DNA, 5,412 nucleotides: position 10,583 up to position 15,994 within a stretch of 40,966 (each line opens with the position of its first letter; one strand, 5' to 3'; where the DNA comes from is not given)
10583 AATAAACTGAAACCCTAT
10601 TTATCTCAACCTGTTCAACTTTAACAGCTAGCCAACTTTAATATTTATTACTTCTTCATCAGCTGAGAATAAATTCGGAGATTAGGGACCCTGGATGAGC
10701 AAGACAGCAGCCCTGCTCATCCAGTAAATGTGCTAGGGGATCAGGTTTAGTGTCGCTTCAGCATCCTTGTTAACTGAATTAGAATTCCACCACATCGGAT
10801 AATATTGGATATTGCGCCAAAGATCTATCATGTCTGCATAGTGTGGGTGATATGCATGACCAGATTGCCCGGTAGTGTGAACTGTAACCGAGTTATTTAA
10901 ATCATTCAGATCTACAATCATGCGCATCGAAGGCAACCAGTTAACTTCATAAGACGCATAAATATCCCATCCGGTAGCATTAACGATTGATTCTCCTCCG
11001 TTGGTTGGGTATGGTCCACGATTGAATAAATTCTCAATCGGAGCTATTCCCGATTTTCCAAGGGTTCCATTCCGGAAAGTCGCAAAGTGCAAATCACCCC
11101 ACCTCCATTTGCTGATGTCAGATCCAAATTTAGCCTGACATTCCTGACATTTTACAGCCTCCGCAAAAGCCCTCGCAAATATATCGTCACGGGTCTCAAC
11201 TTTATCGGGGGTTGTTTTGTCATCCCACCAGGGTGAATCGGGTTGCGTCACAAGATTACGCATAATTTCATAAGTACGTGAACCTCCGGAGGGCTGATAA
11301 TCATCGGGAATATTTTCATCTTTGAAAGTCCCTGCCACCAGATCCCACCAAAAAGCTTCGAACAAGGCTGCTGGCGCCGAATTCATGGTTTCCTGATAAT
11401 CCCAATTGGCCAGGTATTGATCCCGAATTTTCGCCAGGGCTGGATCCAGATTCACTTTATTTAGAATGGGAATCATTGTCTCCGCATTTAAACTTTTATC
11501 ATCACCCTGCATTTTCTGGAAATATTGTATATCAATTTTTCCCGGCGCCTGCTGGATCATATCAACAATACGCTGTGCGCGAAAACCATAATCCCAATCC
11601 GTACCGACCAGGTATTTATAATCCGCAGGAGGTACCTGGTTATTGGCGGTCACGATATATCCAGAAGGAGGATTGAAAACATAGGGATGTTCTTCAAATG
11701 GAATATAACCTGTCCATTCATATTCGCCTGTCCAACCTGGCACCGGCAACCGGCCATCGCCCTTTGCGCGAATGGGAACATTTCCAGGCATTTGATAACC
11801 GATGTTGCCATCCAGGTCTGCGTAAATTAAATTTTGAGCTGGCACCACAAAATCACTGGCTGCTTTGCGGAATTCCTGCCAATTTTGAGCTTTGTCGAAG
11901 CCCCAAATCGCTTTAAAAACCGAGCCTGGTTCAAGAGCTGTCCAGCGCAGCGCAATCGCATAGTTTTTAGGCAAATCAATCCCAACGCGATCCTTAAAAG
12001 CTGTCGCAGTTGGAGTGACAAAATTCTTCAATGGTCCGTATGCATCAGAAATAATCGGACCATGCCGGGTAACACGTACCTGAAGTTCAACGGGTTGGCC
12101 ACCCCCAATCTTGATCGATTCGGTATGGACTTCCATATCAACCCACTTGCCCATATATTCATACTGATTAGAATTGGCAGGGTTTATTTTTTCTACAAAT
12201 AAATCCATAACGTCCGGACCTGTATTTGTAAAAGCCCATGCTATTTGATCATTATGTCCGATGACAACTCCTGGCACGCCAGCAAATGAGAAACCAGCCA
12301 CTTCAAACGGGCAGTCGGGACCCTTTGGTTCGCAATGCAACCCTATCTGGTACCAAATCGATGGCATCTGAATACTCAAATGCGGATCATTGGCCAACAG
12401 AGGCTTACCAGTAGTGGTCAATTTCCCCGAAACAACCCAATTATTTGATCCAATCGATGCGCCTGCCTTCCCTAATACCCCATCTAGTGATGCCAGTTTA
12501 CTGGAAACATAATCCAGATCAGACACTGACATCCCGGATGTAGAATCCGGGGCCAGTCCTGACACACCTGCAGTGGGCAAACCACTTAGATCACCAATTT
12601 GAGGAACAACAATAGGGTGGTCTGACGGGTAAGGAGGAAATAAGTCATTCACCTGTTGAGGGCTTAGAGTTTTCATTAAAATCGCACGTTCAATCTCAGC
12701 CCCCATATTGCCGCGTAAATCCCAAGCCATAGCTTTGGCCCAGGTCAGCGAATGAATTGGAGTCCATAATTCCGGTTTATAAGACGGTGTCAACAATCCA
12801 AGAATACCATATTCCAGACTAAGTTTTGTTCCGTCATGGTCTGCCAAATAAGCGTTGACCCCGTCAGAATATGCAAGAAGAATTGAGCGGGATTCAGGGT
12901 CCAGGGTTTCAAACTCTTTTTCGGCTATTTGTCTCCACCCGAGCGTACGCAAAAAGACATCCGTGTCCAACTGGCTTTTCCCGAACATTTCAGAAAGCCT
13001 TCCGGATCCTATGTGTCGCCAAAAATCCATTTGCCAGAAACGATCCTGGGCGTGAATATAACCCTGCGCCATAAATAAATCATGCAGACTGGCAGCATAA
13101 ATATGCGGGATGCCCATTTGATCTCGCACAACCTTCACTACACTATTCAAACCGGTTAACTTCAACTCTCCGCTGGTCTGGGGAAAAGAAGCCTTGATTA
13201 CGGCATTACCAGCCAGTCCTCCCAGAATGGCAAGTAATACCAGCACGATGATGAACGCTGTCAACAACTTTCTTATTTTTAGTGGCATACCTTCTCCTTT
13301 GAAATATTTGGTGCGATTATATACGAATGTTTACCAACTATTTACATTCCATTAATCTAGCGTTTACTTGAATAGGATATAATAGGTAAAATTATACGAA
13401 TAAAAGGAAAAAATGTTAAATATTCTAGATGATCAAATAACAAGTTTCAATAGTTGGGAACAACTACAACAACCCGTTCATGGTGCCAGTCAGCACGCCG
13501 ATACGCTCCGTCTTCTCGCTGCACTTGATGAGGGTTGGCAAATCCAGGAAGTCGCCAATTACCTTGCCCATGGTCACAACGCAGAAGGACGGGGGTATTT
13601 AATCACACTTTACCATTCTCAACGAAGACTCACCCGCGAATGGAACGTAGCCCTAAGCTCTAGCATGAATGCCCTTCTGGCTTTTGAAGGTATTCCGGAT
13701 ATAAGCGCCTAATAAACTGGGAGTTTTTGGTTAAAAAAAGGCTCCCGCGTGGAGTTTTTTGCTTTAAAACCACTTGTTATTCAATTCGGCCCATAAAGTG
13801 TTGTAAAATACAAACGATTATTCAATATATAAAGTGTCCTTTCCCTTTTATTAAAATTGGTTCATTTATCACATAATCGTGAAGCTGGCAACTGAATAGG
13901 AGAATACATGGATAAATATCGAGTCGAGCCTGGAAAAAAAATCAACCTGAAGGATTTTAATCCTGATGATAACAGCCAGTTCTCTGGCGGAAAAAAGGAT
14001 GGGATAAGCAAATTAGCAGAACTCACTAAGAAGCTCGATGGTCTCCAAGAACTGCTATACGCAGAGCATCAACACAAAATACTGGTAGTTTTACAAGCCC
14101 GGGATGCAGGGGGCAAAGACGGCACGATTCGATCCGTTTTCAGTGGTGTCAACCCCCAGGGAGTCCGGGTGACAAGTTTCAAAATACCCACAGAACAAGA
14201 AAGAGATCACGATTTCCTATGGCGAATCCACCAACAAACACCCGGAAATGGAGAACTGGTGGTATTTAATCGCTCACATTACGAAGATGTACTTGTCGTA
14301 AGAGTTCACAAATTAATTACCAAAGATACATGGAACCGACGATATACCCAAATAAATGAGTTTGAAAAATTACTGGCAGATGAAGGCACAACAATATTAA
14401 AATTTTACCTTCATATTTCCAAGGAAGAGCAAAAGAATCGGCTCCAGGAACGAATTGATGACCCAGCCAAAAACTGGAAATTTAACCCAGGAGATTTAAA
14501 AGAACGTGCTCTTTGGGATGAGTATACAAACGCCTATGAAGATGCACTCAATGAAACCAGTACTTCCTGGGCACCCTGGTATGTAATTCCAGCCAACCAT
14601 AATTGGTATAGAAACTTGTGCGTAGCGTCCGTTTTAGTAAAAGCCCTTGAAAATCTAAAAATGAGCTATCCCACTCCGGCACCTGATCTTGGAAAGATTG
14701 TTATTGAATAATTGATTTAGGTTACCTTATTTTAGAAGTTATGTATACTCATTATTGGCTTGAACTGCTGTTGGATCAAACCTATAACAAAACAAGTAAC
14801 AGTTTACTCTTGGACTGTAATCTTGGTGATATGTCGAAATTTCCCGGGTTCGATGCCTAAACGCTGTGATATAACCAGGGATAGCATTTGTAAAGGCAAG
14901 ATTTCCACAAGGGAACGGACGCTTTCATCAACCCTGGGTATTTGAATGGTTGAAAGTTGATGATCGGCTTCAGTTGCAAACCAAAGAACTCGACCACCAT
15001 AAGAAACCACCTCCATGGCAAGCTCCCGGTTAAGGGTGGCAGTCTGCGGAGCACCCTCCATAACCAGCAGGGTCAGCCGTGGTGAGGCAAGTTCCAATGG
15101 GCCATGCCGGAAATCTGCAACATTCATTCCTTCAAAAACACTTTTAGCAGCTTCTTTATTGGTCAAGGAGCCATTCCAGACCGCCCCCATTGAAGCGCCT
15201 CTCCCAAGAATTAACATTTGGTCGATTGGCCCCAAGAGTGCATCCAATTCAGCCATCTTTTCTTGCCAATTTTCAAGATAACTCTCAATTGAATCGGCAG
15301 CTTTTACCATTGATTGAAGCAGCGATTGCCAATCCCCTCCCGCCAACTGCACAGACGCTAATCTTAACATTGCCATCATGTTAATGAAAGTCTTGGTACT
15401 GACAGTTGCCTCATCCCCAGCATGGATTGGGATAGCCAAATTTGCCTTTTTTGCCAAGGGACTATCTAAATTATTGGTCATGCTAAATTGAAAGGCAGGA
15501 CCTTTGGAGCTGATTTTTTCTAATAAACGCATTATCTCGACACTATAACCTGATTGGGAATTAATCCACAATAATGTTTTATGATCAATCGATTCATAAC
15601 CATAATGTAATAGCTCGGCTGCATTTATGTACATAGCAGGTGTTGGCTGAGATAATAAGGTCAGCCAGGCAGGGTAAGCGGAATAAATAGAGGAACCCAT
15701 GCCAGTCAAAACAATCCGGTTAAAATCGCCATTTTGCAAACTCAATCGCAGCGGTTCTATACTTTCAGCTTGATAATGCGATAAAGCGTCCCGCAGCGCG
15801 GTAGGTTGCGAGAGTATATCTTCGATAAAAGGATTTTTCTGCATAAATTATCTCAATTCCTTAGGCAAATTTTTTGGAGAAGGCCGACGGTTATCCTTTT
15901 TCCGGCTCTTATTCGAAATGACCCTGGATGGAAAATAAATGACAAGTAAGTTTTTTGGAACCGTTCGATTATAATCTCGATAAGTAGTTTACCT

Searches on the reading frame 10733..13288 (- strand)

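Call 6: search_protein_families(library=pfam, proteins=[window:10733-13288:-], max_evalue=0.001)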
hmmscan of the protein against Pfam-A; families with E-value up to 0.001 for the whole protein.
window:10733-13288:- (851 aa): 1 family
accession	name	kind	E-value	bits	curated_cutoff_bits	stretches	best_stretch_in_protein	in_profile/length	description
PF01804.23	Penicil_amidase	-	8.3e-253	841.8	21.3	1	51-840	2-674/675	Penicillin amidase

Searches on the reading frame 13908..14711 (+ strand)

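Call 6: search_protein_families(library=pfam, proteins=[window:13908-14711:+], max_evalue=0.001)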
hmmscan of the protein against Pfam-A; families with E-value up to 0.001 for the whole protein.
window:13908-14711:+ (267 aa): 1 family
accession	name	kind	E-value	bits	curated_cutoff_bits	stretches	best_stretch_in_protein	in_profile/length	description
PF03976.20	PPK2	-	2.3e-78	263.3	22.3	1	30-251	5-225/229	Polyphosphate kinase 2 (PPK2)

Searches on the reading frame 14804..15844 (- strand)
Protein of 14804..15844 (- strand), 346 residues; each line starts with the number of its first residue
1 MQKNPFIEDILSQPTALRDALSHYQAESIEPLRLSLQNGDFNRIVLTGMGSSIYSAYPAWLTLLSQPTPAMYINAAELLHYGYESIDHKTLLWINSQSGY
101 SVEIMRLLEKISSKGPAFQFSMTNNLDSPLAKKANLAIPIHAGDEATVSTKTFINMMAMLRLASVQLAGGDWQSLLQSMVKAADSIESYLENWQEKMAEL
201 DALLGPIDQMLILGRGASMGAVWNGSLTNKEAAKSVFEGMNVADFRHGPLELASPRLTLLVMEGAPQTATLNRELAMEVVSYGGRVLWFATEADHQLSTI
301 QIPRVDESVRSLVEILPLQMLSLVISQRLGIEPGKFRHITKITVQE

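Call 6: search_protein_families(library=pfam, proteins=[window:14804-15844:-], max_evalue=0.001)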
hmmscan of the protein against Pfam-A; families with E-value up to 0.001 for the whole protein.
window:14804-15844:- (346 aa): 1 family
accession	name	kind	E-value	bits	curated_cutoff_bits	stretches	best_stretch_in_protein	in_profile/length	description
PF01380.27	SIS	-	2.1e-16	60.4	25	1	42-163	6-128/131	SIS domain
